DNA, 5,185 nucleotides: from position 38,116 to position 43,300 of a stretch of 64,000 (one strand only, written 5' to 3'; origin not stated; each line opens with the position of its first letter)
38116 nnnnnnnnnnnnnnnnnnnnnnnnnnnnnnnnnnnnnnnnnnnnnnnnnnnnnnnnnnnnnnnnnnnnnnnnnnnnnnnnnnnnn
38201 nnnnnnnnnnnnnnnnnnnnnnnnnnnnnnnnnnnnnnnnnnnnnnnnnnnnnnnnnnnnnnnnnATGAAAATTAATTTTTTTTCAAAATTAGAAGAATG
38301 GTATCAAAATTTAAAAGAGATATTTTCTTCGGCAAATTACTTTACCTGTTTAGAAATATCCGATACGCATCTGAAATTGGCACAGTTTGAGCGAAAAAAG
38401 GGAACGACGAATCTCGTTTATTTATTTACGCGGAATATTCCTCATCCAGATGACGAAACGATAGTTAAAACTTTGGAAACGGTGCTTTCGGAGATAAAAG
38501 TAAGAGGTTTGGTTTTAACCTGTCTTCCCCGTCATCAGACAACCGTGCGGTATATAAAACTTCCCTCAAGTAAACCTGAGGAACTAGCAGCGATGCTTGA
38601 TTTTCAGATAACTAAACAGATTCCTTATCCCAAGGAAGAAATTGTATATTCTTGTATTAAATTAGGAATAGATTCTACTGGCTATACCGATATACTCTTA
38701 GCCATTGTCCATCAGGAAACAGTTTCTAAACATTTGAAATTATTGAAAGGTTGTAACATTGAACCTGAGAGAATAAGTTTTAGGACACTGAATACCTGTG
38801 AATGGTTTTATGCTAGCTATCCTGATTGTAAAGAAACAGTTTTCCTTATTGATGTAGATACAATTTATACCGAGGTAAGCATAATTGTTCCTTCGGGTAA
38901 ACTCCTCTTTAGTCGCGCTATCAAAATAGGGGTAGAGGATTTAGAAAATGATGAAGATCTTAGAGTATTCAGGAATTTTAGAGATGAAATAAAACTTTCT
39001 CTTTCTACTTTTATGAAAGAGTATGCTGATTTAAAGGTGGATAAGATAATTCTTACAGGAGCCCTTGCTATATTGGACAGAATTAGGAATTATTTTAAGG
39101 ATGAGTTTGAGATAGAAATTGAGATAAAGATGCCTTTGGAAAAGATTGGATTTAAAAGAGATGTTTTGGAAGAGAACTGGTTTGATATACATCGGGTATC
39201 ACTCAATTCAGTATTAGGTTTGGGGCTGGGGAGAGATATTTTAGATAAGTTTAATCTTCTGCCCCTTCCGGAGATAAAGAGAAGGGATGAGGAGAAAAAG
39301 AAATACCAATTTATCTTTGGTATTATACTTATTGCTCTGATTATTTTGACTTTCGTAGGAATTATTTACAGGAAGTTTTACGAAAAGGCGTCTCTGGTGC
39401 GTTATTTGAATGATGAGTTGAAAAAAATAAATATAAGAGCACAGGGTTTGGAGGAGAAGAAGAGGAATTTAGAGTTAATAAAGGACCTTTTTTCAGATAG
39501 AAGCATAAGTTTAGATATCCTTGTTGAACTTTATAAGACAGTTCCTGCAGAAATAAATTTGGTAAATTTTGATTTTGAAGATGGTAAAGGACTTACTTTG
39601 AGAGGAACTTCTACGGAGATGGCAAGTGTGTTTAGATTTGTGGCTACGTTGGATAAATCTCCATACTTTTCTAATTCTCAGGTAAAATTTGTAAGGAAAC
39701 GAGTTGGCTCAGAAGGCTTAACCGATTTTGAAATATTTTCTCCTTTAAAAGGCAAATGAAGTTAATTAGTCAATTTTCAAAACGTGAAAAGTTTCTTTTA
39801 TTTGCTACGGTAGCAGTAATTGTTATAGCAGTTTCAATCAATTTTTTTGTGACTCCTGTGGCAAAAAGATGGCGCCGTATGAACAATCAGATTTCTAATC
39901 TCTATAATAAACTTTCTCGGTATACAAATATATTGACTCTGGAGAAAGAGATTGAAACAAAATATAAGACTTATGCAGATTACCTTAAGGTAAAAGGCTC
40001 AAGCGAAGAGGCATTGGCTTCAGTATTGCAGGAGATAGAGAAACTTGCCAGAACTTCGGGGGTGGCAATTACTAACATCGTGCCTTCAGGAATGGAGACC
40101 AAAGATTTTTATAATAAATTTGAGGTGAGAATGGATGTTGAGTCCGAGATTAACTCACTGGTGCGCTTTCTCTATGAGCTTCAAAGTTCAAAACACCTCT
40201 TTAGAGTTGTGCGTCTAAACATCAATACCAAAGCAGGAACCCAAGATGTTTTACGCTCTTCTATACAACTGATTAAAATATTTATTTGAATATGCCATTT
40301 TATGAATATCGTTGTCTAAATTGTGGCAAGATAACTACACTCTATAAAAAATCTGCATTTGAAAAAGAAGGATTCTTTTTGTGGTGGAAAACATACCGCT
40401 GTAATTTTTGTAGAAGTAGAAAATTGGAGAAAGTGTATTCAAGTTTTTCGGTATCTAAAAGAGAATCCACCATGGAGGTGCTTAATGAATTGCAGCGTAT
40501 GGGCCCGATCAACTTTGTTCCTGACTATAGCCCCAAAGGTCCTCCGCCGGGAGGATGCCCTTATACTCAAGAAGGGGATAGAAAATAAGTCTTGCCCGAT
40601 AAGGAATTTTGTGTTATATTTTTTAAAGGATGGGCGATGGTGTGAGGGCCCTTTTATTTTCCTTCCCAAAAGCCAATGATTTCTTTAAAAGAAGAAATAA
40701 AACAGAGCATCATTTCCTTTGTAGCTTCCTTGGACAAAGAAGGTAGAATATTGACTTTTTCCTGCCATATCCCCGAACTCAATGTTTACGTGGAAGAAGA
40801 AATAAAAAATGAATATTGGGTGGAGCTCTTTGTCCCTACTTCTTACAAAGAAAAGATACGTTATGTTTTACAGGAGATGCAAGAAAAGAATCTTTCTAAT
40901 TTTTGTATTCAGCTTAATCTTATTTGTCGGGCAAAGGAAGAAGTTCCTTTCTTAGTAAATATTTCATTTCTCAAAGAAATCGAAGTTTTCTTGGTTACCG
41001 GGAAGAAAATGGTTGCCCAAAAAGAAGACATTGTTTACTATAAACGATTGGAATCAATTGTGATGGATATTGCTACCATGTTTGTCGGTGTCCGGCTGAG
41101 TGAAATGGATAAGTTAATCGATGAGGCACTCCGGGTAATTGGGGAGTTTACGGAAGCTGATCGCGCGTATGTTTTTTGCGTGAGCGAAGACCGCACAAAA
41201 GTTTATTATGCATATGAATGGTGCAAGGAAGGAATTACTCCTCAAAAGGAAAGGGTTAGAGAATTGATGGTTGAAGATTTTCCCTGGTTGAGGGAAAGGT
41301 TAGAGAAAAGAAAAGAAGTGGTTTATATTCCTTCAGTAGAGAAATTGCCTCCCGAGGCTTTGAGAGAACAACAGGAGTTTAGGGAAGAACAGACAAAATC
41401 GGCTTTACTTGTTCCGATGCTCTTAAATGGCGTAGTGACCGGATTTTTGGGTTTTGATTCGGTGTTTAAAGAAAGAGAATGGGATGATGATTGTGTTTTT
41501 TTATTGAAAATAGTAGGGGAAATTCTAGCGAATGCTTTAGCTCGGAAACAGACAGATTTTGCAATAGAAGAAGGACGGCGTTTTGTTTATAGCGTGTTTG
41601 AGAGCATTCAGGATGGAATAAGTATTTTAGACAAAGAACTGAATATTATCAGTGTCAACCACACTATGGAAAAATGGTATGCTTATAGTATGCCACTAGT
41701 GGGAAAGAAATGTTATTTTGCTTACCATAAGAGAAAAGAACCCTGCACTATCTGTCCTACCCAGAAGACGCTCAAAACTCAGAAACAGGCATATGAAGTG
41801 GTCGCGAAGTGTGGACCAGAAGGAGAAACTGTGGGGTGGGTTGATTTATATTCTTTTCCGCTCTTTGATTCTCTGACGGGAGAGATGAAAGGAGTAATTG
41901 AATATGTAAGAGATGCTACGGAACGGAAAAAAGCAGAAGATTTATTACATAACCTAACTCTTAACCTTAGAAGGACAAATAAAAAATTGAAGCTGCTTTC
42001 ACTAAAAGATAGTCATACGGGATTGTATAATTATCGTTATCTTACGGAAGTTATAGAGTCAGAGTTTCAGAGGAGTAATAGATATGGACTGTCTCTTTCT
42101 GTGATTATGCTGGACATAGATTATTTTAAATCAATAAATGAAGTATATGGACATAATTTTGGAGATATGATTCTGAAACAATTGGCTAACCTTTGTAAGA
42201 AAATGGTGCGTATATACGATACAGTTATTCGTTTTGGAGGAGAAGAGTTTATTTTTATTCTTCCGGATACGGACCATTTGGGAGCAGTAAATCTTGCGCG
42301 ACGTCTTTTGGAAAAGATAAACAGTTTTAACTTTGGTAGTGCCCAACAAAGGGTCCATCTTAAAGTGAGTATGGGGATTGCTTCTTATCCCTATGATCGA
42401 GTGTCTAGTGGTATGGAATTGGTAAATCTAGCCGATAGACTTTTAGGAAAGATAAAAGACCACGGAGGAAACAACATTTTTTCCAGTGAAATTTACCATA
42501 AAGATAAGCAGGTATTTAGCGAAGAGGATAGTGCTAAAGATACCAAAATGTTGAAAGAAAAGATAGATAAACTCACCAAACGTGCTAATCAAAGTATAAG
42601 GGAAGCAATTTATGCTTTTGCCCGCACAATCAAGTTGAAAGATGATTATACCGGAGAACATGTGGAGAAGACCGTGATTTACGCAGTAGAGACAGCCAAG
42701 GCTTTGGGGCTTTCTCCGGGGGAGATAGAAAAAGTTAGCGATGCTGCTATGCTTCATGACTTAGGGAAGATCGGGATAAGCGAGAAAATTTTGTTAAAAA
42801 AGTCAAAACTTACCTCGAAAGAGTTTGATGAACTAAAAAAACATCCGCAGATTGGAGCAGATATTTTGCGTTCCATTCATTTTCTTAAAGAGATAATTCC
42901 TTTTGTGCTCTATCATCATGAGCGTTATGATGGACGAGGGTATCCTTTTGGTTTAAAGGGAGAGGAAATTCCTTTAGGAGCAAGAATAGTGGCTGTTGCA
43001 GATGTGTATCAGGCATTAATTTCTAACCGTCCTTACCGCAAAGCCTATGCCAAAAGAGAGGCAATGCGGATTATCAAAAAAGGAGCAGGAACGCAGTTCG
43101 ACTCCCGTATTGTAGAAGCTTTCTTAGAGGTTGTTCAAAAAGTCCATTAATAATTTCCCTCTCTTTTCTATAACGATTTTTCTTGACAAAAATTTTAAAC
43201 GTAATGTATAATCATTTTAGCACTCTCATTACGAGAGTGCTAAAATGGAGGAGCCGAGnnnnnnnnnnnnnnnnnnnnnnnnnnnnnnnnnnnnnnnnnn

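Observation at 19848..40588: T2SS/T4P-like operon split by about 12 kb: gspE separated from gspF-G-H-I-J-K-PilMN-PilO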

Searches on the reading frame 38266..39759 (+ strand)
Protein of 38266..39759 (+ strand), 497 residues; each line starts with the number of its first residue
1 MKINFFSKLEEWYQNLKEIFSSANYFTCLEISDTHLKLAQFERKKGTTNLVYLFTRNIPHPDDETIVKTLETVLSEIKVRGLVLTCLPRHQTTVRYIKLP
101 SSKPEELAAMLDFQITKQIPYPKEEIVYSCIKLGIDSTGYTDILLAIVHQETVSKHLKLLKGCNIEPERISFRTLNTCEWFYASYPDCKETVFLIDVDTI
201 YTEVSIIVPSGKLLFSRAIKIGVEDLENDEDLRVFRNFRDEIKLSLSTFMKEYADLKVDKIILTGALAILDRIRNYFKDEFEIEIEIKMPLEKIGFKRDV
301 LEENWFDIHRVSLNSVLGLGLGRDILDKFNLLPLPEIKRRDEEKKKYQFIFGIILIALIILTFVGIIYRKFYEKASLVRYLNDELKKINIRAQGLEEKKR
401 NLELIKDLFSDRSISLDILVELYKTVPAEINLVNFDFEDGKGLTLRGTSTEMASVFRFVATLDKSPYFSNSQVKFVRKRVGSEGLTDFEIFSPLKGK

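Call 4: search_protein_families(library=pfam, proteins=[window:38266-39759:+], max_evalue=0.01)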
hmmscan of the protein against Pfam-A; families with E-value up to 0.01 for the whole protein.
window:38266-39759:+ (497 aa): 2 families
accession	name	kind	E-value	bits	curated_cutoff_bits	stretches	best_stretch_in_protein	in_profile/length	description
PF11104.14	PilM_2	-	2.1e-13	50.3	27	2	68-227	49-216/340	Type IV pilus assembly protein PilM;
PF05137.18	PilN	-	1.2e-08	35.3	22.8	1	418-490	2-74/78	Fimbrial assembly protein (PilN)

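Call 36: search_protein_families(library=ncbifam, proteins=[window:38266-39759:+], max_evalue=0.01)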
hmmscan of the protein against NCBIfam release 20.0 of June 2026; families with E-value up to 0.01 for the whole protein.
window:38266-39759:+ (497 aa): 2 families
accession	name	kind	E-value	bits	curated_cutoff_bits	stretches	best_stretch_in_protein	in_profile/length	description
NF045709.1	Amuc_1101_fam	equivalog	2.5e-19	69.6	650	2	78-222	67-208/608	Amuc_1101 family PilM-like pilus complex protein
TIGR01175.1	pilM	subfamily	1.1e-18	67.4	133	2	27-229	6-226/348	type IV pilus assembly protein PilM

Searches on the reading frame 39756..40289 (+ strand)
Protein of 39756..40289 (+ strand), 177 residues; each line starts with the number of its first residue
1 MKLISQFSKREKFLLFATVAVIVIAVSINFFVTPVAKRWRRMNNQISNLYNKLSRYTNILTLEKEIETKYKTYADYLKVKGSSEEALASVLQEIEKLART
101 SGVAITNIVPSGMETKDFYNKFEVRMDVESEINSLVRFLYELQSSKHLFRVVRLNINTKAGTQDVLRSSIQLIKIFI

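Call 4: search_protein_families(library=pfam, proteins=[window:39756-40289:+], max_evalue=0.01)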
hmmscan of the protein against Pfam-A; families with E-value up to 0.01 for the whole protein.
window:39756-40289:+ (177 aa): 4 families
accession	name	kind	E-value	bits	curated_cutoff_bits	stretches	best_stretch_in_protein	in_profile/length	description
PF10741.14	T2SSM_b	-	2.1e-07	31.2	21.7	1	83-159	12-88/111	Type II secretion system (T2SS), protein M subtype b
PF04350.18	PilO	-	2.3e-07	31.5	22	1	48-166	14-132/145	Pilus assembly protein, PilO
PF04612.17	T2SSM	-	1.3e-05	25.9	27.8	1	6-147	10-133/160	Type II secretion system (T2SS), protein M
PF20155.4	TMP_3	-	0.0088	16.2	41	0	44-96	46-99/192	Tape measure protein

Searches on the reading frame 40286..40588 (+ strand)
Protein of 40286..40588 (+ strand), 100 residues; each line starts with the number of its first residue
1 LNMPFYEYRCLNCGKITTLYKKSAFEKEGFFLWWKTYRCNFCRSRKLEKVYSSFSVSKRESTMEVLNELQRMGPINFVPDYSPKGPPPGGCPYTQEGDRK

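Call 5: search_protein_families(library=pfam, proteins=[window:40286-40588:+], max_evalue=0.01)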
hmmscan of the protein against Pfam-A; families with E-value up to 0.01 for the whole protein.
window:40286-40588:+ (100 aa): 1 family
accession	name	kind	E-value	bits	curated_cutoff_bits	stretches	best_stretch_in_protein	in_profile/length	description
PF09723.15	Zn_ribbon_8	-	9.6e-06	26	34.4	1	3-50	1-40/41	Zinc ribbon domain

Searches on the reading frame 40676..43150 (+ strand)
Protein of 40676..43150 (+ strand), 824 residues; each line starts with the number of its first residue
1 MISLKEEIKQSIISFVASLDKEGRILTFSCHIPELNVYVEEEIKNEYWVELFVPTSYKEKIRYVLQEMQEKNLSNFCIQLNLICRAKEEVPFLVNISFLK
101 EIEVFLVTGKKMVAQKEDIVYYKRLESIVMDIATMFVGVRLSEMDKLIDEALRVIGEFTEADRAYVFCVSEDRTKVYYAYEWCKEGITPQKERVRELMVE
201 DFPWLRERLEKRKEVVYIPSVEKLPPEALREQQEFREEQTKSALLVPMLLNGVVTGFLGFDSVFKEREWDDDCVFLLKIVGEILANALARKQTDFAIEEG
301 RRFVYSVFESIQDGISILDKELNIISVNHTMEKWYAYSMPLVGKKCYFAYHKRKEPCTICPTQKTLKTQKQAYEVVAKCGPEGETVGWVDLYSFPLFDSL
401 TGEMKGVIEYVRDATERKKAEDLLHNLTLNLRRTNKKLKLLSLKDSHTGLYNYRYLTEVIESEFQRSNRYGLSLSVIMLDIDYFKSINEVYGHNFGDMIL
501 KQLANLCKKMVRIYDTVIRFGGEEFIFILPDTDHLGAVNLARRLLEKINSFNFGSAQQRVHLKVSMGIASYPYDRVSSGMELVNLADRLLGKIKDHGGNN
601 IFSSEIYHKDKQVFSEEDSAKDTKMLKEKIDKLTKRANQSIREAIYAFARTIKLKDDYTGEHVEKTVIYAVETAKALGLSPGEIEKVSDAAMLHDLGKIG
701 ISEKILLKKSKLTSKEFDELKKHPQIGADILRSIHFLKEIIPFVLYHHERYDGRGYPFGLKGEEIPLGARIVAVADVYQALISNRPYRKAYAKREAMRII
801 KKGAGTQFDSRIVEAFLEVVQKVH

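Call 5: search_protein_families(library=pfam, proteins=[window:40676-43150:+], max_evalue=0.01)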
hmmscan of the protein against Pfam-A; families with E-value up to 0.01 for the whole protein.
window:40676-43150:+ (824 aa): 10 families
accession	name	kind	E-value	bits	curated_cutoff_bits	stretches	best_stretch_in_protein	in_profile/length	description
PF00990.26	GGDEF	-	1.4e-37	129.4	23.8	1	444-600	3-161/161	Diguanylate cyclase, GGDEF domain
PF13487.12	HD_5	-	1.9e-36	125.8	27.2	1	649-811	4-169/170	HD domain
PF01966.28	HD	-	2.6e-19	70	22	1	660-780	2-115/116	HD domain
PF13426.13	PAS_9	-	5.6e-12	46.3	27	1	313-416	2-103/103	PAS domain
PF08448.16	PAS_4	-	1.5e-09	38.5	23.1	1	308-418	1-109/110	PAS fold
PF01590.32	GAF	-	1.9e-08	35.3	22.4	1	144-288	2-133/133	GAF domain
PF13492.12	GAF_3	-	4.6e-07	30.7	27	1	143-290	1-129/129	GAF domain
PF13185.12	GAF_2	-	1.8e-06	28.6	28.6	1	143-288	3-135/136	GAF domain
PF00989.32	PAS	-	0.00015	22.2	22.6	0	305-333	4-32/113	PAS fold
PF13188.13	PAS_8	-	0.00046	20.4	21.8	1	305-346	4-43/65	PAS domain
